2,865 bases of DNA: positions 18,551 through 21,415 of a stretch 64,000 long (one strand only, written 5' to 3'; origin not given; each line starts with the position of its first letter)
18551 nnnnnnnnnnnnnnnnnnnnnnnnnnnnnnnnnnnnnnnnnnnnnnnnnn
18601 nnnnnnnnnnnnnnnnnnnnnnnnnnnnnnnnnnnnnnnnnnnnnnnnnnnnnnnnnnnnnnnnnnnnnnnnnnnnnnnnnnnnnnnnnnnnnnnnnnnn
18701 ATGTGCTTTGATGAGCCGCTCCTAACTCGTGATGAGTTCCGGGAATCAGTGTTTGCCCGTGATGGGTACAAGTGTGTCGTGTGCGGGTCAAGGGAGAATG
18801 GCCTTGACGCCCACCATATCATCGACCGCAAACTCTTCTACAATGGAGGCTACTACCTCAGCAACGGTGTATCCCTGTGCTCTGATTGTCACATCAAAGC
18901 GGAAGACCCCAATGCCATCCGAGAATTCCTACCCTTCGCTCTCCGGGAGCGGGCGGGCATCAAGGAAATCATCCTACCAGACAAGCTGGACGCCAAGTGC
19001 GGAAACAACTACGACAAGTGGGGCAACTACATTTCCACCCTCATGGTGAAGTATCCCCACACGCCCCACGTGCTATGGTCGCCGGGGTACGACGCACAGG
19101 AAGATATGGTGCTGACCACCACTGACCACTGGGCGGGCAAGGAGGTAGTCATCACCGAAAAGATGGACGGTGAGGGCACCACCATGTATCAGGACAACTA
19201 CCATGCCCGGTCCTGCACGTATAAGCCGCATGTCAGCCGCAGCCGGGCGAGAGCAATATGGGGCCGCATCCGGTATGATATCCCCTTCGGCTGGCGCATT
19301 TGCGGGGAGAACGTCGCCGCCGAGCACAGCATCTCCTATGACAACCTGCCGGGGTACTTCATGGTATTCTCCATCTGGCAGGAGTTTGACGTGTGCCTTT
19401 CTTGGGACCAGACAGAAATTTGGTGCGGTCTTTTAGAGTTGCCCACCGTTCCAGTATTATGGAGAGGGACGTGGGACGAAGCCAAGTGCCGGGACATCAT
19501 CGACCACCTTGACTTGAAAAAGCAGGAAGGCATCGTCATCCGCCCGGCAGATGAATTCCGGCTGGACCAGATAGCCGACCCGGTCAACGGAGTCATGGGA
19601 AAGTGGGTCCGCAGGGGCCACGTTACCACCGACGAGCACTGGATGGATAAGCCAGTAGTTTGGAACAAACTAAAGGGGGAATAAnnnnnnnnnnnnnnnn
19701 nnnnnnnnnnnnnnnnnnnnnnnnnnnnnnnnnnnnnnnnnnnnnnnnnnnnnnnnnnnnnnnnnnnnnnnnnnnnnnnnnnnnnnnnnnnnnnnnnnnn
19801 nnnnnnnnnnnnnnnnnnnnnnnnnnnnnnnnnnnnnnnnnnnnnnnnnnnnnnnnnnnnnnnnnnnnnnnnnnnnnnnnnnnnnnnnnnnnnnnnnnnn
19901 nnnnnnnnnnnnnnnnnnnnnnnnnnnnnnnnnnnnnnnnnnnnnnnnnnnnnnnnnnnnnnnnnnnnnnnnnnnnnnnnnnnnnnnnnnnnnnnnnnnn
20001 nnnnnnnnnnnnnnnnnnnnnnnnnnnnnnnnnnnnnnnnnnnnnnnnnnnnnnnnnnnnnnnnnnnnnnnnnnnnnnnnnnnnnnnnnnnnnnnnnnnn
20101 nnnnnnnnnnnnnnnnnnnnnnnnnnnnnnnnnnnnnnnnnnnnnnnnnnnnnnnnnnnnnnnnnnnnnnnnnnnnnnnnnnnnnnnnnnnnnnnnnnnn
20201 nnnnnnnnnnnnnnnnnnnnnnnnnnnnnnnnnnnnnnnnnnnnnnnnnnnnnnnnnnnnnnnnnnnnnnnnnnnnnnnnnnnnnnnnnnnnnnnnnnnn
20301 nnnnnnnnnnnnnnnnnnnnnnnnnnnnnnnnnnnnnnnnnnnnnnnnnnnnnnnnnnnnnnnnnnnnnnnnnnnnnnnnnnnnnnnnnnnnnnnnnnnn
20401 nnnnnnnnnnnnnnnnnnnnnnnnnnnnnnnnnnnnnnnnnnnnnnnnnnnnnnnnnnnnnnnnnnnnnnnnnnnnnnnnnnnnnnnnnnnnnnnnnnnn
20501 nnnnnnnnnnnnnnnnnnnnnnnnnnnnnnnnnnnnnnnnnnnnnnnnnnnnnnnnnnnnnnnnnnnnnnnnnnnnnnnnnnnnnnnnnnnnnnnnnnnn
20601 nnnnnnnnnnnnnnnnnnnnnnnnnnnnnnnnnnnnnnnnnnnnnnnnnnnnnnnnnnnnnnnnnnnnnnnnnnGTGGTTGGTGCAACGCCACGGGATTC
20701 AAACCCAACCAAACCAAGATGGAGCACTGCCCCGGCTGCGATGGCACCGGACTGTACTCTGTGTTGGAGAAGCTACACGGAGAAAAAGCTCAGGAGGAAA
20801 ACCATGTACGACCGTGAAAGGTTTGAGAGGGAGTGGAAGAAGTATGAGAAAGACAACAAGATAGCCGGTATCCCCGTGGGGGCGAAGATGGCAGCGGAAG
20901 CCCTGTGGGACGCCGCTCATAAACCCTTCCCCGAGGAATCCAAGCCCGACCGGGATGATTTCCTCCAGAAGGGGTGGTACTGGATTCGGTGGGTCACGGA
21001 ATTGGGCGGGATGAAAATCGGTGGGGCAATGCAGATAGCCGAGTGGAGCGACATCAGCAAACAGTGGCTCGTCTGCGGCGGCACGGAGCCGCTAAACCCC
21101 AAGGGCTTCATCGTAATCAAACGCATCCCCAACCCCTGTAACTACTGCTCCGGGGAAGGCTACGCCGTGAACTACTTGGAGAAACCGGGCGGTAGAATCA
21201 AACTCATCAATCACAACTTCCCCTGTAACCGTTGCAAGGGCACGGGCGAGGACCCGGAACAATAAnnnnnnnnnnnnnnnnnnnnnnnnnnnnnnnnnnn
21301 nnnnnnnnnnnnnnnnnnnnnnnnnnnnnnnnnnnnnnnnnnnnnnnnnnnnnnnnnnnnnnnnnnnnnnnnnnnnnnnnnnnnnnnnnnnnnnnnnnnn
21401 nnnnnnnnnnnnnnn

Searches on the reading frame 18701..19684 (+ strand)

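Call 53: search_protein_families(library=pfam, proteins=[window:18701-19684:+], max_evalue=0.001)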
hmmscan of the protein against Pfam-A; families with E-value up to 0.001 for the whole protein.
window:18701-19684:+ (327 aa): 3 families
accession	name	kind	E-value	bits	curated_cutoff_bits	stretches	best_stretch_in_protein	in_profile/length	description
PF09414.15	RNA_ligase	-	1.9e-31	109.9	27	1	147-289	1-162/171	RNA ligase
PF01844.29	HNH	-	3.7e-06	27.4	21.4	1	25-67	1-44/47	HNH endonuclease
PF13391.12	HNH_2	-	9.3e-05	22.6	21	1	25-65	1-56/66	HNH endonuclease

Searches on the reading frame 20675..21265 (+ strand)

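Call 53: search_protein_families(library=pfam, proteins=[window:20675-21265:+], max_evalue=0.001)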
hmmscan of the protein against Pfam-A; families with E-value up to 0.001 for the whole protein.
window:20675-21265:+ (196 aa): 1 family
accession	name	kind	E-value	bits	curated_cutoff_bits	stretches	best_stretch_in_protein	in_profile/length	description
PF00684.25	DnaJ_CXXCXGXG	-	0.00048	20.8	32.7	0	152-192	15-52/65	DnaJ central domain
